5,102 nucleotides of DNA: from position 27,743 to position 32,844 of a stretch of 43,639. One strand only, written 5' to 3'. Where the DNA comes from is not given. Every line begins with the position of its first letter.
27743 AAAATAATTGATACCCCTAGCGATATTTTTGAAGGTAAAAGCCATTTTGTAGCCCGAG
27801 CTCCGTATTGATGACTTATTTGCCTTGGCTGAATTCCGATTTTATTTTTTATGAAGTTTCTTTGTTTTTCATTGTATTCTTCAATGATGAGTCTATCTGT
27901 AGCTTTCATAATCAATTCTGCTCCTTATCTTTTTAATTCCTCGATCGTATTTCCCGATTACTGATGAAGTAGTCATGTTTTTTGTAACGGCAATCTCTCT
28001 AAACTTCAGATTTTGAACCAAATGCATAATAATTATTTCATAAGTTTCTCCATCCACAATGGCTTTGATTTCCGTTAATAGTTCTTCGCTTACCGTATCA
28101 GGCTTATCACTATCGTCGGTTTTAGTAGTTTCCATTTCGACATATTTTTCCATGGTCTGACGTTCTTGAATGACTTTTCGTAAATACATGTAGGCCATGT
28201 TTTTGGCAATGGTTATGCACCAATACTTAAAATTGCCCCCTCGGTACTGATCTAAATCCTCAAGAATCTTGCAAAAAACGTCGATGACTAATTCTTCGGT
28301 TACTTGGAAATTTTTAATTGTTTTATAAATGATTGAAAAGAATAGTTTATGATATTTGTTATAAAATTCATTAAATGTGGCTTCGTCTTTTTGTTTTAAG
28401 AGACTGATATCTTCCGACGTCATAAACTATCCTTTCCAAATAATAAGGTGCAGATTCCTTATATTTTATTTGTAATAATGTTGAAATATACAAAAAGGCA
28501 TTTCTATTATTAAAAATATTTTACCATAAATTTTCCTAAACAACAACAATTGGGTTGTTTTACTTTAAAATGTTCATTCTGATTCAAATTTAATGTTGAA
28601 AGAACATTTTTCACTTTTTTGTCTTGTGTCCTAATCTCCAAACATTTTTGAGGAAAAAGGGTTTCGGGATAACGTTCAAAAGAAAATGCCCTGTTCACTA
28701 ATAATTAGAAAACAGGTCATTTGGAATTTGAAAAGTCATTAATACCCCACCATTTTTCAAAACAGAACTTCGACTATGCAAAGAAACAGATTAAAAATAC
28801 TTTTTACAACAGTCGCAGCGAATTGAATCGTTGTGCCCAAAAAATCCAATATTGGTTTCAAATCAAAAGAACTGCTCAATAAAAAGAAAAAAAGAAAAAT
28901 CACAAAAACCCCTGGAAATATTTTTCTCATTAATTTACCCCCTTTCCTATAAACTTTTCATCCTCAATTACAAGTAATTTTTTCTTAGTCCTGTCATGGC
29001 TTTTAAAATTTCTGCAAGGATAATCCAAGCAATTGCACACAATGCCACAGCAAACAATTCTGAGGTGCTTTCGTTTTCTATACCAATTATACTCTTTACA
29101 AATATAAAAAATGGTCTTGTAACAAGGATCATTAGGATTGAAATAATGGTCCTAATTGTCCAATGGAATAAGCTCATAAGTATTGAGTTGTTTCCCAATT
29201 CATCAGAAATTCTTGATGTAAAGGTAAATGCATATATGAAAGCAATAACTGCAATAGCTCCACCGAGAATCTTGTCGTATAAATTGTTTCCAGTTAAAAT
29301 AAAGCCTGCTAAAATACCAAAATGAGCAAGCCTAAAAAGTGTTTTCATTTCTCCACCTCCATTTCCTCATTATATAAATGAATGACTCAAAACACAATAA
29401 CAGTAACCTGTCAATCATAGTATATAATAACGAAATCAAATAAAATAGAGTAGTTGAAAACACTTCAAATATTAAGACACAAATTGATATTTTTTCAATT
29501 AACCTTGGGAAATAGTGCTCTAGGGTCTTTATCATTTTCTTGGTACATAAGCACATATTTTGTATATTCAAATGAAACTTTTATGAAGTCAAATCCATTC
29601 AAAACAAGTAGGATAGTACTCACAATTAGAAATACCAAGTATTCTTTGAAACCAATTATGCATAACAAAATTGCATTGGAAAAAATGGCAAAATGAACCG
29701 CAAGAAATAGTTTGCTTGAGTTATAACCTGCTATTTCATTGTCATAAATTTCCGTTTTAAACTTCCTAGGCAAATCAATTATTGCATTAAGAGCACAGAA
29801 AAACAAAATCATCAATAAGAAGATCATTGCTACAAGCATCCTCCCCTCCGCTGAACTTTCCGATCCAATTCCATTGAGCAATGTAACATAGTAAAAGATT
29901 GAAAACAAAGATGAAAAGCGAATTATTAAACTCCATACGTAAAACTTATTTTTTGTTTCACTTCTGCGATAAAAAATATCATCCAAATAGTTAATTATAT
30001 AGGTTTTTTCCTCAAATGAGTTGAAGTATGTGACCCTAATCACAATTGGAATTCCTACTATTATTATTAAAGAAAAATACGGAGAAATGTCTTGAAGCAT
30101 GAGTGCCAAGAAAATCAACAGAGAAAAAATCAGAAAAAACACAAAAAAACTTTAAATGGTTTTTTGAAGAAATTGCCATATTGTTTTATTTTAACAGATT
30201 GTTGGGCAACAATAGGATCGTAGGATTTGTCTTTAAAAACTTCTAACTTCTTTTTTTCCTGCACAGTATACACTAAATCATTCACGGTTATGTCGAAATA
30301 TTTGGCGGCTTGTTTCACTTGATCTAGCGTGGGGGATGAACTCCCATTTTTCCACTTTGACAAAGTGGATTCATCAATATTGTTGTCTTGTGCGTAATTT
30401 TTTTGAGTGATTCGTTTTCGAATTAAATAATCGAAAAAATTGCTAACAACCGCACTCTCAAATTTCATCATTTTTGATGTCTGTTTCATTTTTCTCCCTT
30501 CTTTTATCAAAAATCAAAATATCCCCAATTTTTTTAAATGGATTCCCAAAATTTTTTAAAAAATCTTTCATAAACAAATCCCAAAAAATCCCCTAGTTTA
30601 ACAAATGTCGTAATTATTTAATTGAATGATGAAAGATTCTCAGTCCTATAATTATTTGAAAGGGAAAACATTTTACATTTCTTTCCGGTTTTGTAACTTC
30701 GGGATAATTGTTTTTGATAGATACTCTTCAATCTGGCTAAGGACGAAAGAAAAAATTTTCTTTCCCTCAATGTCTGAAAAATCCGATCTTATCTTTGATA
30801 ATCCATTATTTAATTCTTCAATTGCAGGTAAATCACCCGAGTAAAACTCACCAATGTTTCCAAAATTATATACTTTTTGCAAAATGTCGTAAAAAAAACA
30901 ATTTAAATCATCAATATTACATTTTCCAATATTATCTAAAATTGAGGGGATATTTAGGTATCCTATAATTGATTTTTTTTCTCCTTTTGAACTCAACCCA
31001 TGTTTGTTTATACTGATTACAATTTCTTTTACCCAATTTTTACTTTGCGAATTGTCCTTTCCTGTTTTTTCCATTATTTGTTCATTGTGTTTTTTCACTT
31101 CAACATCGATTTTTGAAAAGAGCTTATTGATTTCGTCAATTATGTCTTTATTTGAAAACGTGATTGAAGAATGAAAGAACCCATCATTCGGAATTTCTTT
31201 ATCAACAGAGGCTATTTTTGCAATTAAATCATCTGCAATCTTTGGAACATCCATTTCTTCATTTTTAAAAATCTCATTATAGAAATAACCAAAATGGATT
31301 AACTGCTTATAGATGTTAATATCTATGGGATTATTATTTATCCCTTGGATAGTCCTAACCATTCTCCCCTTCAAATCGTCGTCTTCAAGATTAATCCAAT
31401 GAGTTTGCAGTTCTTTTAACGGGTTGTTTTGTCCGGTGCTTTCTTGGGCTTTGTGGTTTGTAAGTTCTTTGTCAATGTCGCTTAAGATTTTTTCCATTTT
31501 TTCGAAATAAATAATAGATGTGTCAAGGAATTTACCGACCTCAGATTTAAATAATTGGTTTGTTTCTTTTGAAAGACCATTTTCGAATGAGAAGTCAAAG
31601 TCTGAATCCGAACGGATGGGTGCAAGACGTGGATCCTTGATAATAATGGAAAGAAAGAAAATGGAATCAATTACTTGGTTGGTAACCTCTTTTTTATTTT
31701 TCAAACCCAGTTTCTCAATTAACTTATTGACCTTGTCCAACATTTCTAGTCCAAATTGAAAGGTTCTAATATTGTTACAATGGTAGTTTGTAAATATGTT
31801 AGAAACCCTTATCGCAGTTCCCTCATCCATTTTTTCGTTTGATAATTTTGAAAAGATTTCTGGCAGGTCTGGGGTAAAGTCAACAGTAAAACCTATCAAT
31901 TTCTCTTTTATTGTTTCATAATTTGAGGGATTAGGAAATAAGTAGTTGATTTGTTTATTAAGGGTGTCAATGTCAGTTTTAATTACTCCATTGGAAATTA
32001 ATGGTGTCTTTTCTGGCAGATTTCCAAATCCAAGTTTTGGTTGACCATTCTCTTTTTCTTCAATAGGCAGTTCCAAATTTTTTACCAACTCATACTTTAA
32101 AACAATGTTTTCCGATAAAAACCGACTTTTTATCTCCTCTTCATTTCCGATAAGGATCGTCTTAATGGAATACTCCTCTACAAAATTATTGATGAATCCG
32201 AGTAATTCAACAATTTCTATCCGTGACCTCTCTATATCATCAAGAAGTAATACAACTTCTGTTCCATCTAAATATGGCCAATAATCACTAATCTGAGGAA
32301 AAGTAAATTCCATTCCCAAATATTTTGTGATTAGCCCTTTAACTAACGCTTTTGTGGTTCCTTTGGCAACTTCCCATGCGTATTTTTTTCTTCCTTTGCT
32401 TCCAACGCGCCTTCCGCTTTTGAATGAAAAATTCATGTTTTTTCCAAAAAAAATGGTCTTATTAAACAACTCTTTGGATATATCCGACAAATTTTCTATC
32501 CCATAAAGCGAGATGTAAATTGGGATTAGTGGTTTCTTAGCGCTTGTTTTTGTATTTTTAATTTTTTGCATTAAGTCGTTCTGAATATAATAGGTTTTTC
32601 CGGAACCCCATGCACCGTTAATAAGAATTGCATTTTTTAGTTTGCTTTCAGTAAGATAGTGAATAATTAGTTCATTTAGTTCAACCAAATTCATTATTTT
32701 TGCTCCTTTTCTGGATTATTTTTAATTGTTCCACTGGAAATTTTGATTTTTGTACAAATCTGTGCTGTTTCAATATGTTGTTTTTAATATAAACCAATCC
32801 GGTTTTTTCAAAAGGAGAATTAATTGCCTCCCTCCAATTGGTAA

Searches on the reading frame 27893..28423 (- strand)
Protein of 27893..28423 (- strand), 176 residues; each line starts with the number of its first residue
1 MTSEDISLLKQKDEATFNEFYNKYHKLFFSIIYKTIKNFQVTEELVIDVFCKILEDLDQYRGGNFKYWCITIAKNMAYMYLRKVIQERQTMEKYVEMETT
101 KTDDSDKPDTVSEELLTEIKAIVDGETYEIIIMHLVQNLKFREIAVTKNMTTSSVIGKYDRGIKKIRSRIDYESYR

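Call 37: search_protein_families(library=pfam, proteins=[window:27893-28423:-], max_evalue=0.001)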
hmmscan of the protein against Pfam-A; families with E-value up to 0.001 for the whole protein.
window:27893-28423:- (176 aa): 1 family
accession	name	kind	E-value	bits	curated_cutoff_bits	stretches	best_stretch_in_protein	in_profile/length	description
PF04542.20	Sigma70_r2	-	1.3e-08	35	24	1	20-83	1-67/71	Sigma-70 region 2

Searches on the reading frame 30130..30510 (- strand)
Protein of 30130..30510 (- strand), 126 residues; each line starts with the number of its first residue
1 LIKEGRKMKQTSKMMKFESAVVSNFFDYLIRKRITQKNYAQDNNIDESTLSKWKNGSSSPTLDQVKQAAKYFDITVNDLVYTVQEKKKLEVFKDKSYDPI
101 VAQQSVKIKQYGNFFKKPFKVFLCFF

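Call 37: search_protein_families(library=pfam, proteins=[window:30130-30510:-], max_evalue=0.001)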
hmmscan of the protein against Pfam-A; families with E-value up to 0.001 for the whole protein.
window:30130-30510:- (126 aa): 3 families
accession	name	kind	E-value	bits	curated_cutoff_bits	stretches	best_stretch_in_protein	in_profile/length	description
PF01381.28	HTH_3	-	1.4e-06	28.6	23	1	31-78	7-54/55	Helix-turn-helix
PF13443.12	HTH_26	-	1.7e-06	28.6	22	1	29-84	6-62/63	Cro/C1-type HTH DNA-binding domain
PF12844.13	HTH_19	-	2.5e-05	24.5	30.2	1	33-82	12-61/64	Helix-turn-helix domain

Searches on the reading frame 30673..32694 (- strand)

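Call 37: search_protein_families(library=pfam, proteins=[window:30673-32694:-], max_evalue=0.001)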
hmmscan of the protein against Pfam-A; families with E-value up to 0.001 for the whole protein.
window:30673-32694:- (673 aa): 1 family
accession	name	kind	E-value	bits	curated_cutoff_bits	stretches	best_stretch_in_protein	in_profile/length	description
PF07693.20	KAP_NTPase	-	3.8e-08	33.4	20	1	10-190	8-197/293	KAP family P-loop domain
